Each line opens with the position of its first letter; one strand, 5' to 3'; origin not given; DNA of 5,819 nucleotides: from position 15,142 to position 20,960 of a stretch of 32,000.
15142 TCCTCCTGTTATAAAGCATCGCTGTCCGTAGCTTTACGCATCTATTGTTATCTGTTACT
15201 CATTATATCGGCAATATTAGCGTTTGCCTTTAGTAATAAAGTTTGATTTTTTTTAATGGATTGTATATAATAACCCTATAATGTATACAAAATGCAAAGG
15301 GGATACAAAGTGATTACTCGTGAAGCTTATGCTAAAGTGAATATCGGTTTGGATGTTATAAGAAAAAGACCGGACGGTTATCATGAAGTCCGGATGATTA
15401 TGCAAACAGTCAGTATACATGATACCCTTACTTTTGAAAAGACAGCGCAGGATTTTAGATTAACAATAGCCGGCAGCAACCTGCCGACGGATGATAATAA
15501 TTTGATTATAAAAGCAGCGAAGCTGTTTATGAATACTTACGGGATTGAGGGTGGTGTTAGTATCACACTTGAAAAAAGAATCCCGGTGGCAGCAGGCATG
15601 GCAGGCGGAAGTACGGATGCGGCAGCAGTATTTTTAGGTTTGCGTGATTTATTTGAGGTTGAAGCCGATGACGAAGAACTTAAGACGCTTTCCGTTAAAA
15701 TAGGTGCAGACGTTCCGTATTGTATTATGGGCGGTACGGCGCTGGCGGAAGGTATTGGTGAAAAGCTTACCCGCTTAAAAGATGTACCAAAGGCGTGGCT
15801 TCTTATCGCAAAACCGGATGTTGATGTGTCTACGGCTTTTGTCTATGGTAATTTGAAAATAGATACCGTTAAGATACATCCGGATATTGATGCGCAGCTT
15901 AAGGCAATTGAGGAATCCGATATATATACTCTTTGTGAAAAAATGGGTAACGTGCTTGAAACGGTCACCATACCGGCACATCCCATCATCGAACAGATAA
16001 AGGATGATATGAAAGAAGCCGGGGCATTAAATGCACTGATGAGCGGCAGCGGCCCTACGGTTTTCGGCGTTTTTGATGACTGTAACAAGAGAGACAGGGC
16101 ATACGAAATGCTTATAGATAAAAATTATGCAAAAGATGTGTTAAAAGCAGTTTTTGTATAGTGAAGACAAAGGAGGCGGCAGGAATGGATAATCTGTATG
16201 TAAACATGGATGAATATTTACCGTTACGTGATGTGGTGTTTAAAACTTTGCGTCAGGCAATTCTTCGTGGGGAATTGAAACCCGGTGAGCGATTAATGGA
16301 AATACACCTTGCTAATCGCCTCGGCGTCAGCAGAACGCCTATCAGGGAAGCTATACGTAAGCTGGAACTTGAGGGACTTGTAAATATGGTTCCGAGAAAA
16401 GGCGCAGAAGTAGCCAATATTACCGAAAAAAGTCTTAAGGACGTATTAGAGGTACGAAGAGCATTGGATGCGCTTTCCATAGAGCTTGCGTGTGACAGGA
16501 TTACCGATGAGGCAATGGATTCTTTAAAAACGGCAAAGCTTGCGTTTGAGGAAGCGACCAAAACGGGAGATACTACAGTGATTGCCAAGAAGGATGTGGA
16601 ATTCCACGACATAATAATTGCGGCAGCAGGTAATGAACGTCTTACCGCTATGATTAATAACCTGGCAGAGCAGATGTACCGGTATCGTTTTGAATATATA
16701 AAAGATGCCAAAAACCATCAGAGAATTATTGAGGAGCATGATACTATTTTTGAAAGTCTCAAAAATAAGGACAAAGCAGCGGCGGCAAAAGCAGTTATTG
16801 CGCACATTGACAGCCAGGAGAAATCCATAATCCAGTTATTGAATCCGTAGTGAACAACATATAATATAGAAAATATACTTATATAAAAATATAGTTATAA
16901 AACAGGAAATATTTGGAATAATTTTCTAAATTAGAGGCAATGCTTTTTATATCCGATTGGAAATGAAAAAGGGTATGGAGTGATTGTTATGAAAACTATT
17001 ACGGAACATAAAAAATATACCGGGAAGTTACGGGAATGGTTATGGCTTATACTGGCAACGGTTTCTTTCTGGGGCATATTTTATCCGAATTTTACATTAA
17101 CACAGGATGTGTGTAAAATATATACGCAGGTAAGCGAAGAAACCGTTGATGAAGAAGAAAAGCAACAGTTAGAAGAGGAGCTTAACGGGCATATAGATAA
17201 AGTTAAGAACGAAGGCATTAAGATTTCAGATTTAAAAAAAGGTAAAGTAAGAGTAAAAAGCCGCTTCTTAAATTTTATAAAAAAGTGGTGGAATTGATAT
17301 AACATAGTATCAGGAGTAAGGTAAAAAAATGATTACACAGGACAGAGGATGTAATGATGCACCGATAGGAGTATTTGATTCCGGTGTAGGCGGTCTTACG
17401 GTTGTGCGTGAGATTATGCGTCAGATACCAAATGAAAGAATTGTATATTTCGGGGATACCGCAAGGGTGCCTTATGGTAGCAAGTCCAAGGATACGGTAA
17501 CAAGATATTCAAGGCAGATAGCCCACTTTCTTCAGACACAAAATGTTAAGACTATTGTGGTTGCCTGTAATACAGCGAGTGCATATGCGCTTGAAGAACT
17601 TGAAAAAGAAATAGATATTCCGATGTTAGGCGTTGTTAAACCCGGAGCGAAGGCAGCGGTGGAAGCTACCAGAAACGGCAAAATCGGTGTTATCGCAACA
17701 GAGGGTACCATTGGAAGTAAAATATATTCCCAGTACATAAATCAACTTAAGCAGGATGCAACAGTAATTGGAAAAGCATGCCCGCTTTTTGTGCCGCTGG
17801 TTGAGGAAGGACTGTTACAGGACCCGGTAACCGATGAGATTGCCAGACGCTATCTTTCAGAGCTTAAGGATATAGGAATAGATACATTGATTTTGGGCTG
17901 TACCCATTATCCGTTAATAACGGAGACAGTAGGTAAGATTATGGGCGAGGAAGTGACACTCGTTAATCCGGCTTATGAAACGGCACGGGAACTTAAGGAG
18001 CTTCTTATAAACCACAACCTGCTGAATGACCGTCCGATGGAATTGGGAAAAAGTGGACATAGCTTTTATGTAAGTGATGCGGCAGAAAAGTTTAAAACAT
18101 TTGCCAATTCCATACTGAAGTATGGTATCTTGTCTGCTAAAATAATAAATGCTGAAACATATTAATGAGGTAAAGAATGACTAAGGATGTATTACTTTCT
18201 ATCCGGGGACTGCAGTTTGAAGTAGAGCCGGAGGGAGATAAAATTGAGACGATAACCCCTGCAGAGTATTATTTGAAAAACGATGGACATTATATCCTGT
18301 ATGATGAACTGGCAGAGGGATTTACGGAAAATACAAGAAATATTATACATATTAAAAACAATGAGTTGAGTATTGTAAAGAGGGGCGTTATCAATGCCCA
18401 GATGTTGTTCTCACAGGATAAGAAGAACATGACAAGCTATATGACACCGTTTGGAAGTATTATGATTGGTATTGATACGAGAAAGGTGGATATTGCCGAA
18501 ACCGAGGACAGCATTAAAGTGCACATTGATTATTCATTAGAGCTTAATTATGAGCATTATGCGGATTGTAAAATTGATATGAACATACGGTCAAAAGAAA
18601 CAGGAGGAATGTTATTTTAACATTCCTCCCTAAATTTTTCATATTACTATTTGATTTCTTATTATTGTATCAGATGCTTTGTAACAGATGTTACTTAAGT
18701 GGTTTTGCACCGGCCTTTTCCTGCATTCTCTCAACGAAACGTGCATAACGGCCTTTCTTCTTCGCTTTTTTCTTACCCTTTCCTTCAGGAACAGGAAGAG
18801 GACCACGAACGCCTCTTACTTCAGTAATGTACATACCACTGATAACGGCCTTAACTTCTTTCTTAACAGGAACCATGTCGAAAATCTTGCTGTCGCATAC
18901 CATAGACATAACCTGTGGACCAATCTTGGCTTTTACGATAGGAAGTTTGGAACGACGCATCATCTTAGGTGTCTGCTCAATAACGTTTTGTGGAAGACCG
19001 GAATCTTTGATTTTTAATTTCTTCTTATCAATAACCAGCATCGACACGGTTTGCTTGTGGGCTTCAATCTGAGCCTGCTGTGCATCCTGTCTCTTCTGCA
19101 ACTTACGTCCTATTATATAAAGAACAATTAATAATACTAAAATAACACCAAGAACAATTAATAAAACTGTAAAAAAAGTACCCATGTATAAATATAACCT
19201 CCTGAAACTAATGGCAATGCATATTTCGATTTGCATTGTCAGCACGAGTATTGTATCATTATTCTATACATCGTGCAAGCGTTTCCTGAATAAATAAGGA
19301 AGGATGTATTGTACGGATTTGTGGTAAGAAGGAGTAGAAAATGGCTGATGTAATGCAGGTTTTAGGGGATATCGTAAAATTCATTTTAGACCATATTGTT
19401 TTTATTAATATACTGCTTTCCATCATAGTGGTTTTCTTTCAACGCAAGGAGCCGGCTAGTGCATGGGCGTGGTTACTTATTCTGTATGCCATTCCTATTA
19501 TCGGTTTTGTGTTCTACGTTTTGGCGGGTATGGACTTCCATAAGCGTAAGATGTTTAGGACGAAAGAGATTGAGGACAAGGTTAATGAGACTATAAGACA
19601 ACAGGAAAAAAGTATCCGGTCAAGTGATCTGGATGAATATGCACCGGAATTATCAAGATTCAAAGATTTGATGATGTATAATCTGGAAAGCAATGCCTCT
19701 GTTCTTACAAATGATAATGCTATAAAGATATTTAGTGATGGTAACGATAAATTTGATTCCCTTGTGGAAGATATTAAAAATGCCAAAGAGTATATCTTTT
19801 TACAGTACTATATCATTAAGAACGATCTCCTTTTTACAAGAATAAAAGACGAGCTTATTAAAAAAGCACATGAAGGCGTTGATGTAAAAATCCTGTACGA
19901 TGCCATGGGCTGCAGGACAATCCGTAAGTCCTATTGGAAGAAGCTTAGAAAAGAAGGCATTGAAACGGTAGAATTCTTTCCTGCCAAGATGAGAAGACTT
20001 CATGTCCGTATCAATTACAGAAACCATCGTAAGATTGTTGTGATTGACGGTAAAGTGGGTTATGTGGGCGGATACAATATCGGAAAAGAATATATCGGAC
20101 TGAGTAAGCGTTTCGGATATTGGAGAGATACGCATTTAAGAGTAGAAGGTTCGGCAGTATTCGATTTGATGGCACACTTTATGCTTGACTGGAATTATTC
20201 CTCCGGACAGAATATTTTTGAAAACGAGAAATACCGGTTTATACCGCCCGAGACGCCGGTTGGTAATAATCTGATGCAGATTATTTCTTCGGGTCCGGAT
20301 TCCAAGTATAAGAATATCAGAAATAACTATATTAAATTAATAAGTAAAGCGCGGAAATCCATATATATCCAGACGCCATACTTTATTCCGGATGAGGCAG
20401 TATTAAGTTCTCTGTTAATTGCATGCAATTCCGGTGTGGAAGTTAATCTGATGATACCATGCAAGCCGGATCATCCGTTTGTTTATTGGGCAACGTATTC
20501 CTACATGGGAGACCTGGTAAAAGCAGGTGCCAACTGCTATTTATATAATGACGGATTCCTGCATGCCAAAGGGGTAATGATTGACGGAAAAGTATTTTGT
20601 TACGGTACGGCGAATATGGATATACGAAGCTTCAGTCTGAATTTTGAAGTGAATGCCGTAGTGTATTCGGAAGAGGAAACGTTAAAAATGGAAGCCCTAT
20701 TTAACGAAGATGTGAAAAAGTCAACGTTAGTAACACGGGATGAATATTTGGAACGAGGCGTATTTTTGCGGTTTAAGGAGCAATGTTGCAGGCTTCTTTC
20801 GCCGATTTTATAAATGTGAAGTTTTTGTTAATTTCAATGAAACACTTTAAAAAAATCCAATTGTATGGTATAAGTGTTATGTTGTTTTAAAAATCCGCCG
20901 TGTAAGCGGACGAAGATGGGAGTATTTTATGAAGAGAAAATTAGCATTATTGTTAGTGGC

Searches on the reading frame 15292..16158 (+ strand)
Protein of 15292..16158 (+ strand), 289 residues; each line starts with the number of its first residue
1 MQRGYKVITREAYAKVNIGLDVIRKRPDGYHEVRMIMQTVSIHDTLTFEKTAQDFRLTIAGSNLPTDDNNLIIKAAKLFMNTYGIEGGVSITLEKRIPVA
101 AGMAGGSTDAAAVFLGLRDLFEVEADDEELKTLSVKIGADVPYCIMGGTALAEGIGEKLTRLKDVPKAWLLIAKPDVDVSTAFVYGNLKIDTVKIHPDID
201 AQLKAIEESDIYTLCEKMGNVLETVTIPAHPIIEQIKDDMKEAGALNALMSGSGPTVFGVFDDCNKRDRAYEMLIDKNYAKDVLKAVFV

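Call 14: search_protein_families(library=pfam, proteins=[window:15292-16158:+], max_evalue=0.001)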
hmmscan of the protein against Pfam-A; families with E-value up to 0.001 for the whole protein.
window:15292-16158:+ (289 aa): 3 families
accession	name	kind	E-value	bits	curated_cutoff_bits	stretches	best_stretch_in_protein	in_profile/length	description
PF00288.32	GHMP_kinases_N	-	2.8e-16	59.9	22.3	1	70-148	1-87/87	GHMP kinases N terminal domain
PF08544.19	GHMP_kinases_C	-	2.8e-13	50.5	21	1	203-279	2-83/85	GHMP kinases C terminal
PF22700.2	MVD-like_N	-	0.00015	21.9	27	1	43-134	36-128/157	Diphosphomevalonate decarboxylase-like N-terminal domain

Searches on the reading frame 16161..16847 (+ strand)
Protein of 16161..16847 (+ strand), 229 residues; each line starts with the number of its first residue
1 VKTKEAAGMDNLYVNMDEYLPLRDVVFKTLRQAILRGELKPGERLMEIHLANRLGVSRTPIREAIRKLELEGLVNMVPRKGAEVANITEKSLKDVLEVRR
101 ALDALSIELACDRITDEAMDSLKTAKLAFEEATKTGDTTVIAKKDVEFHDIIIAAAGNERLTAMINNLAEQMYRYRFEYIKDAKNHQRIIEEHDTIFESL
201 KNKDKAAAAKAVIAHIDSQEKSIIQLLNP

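Call 14: search_protein_families(library=pfam, proteins=[window:16161-16847:+], max_evalue=0.001)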
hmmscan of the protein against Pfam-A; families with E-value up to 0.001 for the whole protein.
window:16161-16847:+ (229 aa): 4 families
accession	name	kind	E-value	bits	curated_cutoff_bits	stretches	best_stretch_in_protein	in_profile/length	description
PF07729.17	FCD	-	1.7e-28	100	24.3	1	94-217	1-124/125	FCD domain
PF00392.27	GntR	-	1.7e-17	63.3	27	1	24-84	3-64/64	Bacterial regulatory proteins, gntR family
PF13412.12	HTH_24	-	0.00038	20.4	21.9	1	50-74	23-47/48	Winged helix-turn-helix DNA-binding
PF01325.25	Fe_dep_repress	-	0.00089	19.9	26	0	49-82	27-60/60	Iron dependent repressor, N-terminal DNA binding domain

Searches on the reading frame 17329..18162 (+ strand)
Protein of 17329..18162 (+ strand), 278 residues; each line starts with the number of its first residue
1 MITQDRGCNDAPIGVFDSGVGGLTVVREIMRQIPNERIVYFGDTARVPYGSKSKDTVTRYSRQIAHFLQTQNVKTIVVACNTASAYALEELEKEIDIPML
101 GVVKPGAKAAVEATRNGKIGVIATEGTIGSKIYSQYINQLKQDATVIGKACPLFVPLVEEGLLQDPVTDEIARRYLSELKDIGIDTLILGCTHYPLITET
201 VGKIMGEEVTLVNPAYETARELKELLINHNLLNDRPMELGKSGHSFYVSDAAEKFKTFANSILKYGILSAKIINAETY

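Call 14: search_protein_families(library=pfam, proteins=[window:17329-18162:+], max_evalue=0.001)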
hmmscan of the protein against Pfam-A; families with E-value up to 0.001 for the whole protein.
window:17329-18162:+ (278 aa): 1 family
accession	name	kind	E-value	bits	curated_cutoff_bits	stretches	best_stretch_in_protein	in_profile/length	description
PF01177.27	Asp_Glu_race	-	8.4e-22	78.4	31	1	25-215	12-204/211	Asp/Glu/Hydantoin racemase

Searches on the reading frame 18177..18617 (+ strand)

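Call 14: search_protein_families(library=pfam, proteins=[window:18177-18617:+], max_evalue=0.001)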
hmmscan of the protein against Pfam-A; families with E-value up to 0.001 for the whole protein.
window:18177-18617:+ (147 aa): 1 family
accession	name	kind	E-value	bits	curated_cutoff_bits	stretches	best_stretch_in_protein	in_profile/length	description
PF09148.16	DUF1934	-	7.3e-37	126.6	22.5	1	8-135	2-128/128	Domain of unknown function (DUF1934)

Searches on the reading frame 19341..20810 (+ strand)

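Call 14: search_protein_families(library=pfam, proteins=[window:19341-20810:+], max_evalue=0.001)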
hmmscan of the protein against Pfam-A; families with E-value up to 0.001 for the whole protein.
window:19341-20810:+ (490 aa): 3 families
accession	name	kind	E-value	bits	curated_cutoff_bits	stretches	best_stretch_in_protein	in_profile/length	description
PF13091.12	PLDc_2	-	2.3e-46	157.3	27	2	330-457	1-131/132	PLD-like domain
PF00614.28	PLDc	-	1e-16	60.5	21.9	2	403-429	1-27/28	Phospholipase D Active site motif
PF13396.11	PLDc_N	-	1.5e-07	31.7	23.3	1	23-63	3-41/42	Phospholipase_D-nuclease N-terminal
